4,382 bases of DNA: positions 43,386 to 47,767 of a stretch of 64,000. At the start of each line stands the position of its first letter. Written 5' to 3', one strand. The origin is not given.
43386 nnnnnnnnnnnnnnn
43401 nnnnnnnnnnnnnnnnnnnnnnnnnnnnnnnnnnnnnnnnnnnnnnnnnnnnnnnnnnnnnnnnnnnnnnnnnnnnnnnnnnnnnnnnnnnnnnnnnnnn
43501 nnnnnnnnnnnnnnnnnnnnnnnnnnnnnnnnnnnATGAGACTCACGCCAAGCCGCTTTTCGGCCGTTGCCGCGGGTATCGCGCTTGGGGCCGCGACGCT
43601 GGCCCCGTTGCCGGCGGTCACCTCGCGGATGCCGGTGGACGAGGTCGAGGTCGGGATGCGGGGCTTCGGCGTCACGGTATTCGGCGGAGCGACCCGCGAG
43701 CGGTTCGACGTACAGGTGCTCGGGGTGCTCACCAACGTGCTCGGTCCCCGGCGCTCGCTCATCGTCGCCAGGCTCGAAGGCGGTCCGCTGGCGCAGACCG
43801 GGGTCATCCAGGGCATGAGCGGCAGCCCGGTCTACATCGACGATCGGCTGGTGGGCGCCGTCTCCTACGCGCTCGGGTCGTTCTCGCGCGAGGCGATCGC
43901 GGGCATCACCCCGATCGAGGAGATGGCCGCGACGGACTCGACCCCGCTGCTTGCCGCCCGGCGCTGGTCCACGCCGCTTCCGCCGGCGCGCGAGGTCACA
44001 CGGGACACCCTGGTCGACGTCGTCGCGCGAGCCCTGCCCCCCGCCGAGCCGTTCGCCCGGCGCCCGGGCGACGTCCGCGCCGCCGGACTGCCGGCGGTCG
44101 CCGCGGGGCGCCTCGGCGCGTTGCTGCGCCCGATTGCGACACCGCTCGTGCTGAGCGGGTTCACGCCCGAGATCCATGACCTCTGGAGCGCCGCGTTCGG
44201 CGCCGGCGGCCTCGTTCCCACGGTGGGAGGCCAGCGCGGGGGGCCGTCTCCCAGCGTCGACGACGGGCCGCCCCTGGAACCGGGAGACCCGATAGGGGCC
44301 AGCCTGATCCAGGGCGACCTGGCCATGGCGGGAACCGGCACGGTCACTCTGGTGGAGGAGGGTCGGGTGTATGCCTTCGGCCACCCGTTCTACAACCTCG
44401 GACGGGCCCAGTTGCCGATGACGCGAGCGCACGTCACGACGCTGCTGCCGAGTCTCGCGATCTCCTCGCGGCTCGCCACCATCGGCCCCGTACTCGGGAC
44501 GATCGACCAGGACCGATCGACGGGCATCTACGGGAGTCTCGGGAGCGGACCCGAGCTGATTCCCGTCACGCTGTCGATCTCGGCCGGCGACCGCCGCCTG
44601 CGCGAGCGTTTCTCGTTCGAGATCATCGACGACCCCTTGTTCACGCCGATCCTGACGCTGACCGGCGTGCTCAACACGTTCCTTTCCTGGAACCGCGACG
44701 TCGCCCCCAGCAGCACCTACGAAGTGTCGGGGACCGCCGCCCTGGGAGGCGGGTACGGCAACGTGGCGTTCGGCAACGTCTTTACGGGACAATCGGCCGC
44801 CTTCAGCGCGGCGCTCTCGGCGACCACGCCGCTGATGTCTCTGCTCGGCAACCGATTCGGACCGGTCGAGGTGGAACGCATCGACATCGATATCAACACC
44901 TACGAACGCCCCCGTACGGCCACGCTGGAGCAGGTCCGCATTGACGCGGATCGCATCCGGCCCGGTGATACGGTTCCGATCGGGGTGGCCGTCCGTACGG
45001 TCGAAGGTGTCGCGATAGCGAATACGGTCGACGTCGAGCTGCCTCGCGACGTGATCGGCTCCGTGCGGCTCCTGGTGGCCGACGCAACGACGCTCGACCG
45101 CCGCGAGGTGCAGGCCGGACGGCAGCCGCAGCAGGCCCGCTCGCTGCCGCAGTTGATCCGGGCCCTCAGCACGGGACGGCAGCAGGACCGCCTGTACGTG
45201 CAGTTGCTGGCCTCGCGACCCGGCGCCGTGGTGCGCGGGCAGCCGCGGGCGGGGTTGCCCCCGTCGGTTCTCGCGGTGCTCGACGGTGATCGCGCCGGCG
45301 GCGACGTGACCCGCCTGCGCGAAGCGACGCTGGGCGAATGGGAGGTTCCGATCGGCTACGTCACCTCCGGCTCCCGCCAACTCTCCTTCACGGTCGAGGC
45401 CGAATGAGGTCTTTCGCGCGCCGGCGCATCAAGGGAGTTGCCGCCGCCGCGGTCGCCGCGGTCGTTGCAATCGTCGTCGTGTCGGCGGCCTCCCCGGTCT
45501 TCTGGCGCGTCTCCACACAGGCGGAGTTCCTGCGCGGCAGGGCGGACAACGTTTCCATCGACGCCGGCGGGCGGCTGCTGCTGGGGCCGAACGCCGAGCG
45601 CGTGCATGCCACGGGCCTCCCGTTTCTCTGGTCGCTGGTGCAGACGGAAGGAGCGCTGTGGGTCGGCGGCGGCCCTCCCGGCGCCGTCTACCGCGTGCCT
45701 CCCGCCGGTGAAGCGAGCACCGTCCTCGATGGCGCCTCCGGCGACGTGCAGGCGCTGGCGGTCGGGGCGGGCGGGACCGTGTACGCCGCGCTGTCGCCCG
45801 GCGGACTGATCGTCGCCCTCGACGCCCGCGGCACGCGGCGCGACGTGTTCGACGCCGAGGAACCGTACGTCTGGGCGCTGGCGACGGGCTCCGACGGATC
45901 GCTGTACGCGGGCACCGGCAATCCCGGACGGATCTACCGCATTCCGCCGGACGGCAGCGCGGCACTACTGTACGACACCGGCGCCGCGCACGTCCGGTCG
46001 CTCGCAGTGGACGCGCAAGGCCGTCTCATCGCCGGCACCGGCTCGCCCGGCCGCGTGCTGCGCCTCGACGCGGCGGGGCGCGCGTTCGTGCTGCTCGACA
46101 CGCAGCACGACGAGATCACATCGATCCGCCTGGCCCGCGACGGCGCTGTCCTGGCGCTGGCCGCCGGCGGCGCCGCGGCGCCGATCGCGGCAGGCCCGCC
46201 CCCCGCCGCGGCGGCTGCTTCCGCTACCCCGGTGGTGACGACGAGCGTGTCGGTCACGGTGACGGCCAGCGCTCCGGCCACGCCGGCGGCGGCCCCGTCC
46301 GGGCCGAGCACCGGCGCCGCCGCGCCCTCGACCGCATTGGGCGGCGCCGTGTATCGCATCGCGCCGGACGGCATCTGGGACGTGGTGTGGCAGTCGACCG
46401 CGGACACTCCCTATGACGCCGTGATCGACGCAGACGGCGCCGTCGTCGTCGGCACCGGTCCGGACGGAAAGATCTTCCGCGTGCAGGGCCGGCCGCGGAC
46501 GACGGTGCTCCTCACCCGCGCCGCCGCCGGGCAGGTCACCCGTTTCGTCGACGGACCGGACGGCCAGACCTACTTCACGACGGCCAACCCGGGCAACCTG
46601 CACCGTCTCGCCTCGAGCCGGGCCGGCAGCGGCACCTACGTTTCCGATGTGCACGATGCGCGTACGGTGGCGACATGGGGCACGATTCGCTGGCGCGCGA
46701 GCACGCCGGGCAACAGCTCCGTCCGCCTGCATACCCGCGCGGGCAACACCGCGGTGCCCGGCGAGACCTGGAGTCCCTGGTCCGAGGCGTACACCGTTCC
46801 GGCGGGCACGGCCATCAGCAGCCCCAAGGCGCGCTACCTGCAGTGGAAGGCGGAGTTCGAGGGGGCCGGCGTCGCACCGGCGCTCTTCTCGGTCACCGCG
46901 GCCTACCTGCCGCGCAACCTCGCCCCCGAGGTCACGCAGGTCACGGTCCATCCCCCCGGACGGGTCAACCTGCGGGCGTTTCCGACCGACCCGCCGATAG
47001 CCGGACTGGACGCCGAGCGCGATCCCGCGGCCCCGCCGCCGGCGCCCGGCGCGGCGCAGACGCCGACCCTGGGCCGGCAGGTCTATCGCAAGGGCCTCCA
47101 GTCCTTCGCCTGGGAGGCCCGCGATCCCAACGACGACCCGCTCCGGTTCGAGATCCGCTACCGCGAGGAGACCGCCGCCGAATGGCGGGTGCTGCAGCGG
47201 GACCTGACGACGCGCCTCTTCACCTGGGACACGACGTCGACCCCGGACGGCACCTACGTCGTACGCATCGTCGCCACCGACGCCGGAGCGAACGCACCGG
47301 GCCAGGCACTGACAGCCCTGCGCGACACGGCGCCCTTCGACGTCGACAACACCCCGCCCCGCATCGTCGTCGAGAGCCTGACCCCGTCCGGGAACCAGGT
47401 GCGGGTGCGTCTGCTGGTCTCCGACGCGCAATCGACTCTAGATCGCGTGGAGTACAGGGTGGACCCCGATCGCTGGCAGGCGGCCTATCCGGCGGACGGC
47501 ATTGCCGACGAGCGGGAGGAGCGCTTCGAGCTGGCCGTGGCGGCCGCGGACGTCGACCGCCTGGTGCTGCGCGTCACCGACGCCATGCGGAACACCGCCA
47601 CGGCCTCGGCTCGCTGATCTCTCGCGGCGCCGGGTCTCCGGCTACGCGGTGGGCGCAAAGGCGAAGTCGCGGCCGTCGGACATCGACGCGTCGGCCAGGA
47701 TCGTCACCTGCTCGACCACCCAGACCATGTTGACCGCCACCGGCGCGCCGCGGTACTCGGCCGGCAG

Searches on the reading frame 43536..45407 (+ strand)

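Call 4: search_protein_families(library=pfam, proteins=[window:43536-45407:+])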
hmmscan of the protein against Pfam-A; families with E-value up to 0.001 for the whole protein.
window:43536-45407:+ (623 aa): 1 family
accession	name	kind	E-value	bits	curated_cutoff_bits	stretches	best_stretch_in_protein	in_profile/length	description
PF05580.18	Peptidase_S55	-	1.6e-09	38.5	25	1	48-113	128-194/210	SpoIVB peptidase S55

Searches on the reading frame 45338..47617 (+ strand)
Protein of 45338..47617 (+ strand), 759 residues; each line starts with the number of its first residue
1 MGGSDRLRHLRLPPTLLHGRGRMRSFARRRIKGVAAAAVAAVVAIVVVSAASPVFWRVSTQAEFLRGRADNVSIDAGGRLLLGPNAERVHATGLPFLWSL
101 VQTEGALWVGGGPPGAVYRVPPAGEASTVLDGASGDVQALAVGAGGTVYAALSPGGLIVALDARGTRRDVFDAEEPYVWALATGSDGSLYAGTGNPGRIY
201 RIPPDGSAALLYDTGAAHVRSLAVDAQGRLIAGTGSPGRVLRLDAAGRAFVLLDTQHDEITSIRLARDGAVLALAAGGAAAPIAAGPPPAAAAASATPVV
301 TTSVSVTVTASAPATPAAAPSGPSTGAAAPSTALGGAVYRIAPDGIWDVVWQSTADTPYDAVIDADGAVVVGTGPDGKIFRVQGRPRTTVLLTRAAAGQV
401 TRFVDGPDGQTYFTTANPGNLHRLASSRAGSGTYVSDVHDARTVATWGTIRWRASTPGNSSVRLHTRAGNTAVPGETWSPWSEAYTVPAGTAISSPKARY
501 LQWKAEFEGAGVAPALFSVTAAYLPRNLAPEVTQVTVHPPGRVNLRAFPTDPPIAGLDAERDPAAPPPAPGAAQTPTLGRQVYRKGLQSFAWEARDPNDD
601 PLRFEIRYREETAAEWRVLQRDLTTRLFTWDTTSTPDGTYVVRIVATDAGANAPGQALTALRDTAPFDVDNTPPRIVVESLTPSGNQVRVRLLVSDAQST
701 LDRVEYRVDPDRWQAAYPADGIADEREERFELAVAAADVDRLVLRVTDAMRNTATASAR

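Call 4: search_protein_families(library=pfam, proteins=[window:45338-47617:+])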
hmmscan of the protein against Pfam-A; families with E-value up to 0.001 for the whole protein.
window:45338-47617:+ (759 aa): 4 families
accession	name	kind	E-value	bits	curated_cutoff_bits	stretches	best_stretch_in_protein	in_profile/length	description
PF24684.1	Vgb_lyase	-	5e-06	26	50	0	103-208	22-129/290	Virginiamycin B lyase family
PF08450.18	SGL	-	0.00015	21.9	26.3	0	95-219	114-227/246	SMP-30/Gluconolactonase/LRE-like region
PF07494.17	Reg_prop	-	0.00017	21.8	20.4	0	177-195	6-24/24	Two component regulator propeller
PF20067.5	SSL_N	-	0.00027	21.2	18.9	0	181-202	26-46/46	Strictosidine synthase-like, N-terminal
